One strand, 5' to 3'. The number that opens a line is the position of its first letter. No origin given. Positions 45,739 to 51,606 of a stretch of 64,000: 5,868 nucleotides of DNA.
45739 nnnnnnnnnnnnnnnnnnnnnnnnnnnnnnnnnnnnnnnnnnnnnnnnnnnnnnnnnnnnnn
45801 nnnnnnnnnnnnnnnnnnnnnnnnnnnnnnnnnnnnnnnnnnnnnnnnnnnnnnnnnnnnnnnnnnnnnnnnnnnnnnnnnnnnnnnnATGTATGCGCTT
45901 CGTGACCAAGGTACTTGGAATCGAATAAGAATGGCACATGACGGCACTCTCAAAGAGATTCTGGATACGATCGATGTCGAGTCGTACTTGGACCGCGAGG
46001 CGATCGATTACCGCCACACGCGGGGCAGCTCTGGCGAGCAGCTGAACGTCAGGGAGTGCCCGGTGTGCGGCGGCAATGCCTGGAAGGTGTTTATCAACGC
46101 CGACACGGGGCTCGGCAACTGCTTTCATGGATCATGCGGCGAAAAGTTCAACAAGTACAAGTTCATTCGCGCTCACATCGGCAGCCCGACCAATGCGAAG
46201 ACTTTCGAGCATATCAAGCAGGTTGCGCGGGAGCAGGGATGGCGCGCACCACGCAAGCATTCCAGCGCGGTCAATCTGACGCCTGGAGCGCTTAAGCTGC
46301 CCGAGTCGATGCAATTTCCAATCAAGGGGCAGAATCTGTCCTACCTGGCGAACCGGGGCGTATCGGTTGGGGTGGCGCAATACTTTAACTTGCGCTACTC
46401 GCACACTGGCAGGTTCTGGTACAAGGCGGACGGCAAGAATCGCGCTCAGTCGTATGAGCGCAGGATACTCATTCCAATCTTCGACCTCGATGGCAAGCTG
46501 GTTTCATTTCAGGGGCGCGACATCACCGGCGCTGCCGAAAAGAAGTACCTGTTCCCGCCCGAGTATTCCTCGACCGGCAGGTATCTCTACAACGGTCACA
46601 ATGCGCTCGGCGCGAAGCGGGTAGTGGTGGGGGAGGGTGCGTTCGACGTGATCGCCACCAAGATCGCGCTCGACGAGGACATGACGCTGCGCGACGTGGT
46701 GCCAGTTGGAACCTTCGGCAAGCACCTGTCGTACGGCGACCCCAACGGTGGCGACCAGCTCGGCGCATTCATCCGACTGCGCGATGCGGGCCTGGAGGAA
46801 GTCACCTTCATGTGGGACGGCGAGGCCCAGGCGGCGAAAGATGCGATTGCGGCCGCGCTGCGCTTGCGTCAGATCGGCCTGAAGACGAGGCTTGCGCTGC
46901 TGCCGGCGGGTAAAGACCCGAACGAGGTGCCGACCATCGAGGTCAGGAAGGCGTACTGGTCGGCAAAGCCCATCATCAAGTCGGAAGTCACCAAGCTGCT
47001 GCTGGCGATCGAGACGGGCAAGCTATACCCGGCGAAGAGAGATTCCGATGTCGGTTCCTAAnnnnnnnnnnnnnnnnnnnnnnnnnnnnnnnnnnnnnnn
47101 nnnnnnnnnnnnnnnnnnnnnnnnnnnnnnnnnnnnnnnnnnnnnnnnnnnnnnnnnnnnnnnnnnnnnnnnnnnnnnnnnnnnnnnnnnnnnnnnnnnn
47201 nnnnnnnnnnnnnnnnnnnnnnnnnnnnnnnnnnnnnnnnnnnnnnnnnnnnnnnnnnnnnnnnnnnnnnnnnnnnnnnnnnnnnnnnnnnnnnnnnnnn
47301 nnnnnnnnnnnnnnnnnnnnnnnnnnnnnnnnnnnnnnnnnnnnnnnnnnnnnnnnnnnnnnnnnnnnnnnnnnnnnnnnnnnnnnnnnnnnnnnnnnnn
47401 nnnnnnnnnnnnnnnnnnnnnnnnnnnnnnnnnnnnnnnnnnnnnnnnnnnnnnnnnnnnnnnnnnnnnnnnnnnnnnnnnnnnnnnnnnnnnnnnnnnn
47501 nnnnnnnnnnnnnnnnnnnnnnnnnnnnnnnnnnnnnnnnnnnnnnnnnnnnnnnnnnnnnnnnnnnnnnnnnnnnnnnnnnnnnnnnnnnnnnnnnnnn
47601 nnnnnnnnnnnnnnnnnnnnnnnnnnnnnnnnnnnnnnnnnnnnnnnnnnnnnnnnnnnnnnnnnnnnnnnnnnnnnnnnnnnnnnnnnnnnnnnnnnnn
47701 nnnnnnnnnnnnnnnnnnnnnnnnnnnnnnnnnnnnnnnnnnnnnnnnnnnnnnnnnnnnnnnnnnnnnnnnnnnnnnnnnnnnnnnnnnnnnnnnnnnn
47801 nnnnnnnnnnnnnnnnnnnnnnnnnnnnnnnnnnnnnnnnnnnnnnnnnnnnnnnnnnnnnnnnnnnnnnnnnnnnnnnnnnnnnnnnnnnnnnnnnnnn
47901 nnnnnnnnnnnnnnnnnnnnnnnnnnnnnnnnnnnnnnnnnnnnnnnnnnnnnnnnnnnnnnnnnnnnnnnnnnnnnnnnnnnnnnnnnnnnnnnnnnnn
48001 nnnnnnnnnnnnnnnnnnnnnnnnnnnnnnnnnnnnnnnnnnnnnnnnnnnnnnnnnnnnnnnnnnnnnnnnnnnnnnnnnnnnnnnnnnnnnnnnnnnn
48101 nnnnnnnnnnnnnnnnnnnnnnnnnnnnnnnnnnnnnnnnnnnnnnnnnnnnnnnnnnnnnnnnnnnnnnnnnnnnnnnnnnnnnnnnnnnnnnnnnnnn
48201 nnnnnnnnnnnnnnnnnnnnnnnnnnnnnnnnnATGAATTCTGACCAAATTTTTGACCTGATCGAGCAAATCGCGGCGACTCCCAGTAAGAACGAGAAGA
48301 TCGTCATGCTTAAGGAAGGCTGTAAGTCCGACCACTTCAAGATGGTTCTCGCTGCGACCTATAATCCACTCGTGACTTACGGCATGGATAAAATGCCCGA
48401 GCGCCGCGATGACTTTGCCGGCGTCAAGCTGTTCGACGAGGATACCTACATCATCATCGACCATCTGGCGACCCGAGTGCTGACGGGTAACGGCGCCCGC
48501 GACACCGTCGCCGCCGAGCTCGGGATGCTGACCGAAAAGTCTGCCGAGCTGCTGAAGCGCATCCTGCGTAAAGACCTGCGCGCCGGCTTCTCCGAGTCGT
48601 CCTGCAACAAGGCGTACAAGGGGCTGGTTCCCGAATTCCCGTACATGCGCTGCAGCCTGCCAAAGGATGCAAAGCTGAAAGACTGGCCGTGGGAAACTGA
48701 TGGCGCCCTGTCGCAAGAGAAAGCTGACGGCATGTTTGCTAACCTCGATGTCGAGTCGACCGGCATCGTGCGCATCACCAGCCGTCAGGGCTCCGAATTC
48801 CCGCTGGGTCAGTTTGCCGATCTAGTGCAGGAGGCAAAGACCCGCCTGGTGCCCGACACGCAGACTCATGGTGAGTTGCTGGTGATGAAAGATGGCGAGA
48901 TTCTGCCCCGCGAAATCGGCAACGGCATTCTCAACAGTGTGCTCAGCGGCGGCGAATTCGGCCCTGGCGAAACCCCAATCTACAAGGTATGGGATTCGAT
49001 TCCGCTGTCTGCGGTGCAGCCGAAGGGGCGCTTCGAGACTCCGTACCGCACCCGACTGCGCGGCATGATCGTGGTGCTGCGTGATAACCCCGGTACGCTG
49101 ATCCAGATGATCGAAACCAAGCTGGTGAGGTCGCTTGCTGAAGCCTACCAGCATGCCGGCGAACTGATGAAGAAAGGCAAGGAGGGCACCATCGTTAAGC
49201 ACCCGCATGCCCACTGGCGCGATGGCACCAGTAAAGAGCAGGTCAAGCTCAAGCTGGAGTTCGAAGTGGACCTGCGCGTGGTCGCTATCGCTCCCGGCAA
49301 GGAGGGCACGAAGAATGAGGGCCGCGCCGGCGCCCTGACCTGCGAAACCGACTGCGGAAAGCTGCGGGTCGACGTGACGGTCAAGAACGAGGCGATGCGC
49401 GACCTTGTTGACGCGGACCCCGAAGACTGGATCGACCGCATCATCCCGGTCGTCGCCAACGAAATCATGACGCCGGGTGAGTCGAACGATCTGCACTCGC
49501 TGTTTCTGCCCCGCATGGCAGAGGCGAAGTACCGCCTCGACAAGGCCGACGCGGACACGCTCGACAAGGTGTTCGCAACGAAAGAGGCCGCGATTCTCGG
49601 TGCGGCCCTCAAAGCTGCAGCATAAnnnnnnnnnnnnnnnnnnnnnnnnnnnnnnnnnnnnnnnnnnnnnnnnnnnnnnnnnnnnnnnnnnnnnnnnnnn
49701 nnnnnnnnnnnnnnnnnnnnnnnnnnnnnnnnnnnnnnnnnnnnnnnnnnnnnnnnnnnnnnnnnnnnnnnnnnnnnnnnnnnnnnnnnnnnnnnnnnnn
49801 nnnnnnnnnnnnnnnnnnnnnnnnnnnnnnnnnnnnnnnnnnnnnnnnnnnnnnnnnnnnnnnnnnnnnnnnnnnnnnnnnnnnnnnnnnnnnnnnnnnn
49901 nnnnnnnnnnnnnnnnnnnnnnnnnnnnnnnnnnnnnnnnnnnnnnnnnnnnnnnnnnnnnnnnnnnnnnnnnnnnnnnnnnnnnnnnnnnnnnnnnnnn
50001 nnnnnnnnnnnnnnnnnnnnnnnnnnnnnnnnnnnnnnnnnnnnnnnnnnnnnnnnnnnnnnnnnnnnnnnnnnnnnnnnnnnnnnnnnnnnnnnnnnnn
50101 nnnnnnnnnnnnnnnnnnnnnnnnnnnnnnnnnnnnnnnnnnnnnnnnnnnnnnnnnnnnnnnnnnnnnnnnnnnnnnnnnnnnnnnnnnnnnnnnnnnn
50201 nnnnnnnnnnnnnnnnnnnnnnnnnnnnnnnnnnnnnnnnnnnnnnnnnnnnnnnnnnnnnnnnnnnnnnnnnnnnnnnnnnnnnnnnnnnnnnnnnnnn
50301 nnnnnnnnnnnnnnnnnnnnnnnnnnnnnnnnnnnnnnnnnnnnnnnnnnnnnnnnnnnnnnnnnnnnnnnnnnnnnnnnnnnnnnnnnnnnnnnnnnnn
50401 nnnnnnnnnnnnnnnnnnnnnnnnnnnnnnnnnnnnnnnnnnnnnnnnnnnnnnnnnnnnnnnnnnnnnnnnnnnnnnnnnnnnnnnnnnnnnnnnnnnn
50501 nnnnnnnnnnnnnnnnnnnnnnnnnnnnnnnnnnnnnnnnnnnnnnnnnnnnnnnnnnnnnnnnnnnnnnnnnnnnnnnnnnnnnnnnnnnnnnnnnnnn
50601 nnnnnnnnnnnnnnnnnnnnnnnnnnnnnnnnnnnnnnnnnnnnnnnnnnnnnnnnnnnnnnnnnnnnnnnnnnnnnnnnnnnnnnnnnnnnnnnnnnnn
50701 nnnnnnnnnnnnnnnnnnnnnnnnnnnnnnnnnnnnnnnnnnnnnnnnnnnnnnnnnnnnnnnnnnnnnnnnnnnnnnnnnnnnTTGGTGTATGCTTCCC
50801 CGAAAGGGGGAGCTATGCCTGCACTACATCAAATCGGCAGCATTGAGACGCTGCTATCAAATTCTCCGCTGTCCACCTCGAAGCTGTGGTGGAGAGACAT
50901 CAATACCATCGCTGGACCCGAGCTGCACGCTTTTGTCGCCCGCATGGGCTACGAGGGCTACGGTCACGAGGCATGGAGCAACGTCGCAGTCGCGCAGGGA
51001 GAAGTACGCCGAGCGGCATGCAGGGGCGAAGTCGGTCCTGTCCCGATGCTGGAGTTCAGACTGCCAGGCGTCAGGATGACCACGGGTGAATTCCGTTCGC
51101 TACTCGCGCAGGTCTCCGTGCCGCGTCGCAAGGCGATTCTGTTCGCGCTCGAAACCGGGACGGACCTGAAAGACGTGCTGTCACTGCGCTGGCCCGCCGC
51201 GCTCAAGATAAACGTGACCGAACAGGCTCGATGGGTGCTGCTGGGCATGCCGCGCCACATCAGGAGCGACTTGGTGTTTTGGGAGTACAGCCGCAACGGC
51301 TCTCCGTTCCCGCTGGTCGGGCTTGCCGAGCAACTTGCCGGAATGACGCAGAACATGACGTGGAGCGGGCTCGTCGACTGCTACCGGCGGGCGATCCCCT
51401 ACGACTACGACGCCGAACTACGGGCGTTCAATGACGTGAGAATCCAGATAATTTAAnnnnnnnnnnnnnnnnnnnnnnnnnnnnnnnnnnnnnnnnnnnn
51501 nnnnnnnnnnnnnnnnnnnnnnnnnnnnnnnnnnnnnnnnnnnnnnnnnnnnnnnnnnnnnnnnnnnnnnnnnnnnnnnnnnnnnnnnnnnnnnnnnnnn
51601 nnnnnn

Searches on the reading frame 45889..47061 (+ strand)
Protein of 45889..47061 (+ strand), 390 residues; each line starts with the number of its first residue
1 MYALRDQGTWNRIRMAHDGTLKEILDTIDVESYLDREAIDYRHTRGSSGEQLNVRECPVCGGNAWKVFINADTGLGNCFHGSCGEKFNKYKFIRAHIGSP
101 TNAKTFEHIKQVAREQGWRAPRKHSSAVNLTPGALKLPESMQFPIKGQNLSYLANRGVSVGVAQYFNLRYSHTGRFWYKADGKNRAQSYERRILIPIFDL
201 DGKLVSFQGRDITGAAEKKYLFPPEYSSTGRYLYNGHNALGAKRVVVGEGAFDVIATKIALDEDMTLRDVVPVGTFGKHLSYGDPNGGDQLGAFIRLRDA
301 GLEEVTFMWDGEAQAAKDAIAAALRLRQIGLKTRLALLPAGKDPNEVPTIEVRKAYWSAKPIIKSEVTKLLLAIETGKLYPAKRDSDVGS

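Call 10: search_protein_families(library=phrogs, proteins=[window:45889-47061:+], max_evalue=0.001)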
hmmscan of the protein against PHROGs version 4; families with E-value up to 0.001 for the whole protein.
window:45889-47061:+ (390 aa): 3 families
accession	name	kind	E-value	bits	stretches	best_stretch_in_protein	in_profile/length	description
phrog_47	-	DNA, RNA and nucleotide metabolism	8.5e-56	191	1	15-364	20-338/947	DNA primase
phrog_6444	-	DNA, RNA and nucleotide metabolism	4.4e-12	46.6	1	144-347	134-350/577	DNA primase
phrog_239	-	DNA, RNA and nucleotide metabolism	5.1e-11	43.2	1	42-347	30-295/801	DNA primase/helicase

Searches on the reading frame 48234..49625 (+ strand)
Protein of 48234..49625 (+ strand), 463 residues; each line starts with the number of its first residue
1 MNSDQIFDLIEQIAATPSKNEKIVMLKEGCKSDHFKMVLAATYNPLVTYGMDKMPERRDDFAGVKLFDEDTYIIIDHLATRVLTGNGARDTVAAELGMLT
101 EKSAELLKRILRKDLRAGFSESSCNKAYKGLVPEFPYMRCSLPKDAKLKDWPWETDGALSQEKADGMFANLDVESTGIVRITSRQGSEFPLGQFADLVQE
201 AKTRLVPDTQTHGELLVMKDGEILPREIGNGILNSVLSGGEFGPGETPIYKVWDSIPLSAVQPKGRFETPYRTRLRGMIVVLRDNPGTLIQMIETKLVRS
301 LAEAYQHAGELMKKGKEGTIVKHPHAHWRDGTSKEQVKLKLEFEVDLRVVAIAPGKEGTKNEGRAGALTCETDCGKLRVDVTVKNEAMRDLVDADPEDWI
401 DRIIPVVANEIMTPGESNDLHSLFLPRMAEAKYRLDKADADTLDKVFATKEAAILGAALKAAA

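Call 10: search_protein_families(library=phrogs, proteins=[window:48234-49625:+], max_evalue=0.001)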
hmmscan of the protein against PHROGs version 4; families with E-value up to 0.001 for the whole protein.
window:48234-49625:+ (463 aa): 2 families
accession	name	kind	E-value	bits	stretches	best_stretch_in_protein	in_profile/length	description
phrog_114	-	DNA, RNA and nucleotide metabolism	3.8e-105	353.8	1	1-457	86-521/634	ATP-dependent DNA ligase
phrog_30362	-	DNA, RNA and nucleotide metabolism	1.3e-05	26.2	1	313-394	13-95/144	DNA ligase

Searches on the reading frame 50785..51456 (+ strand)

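Call 9: search_protein_families(library=phrogs, proteins=[window:50785-51456:+], max_evalue=0.01)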
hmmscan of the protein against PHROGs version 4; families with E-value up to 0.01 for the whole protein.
window:50785-51456:+ (223 aa): 1 family
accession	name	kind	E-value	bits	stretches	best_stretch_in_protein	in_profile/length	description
phrog_4693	-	unknown function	7.6e-13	49.6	1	22-210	11-200/206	-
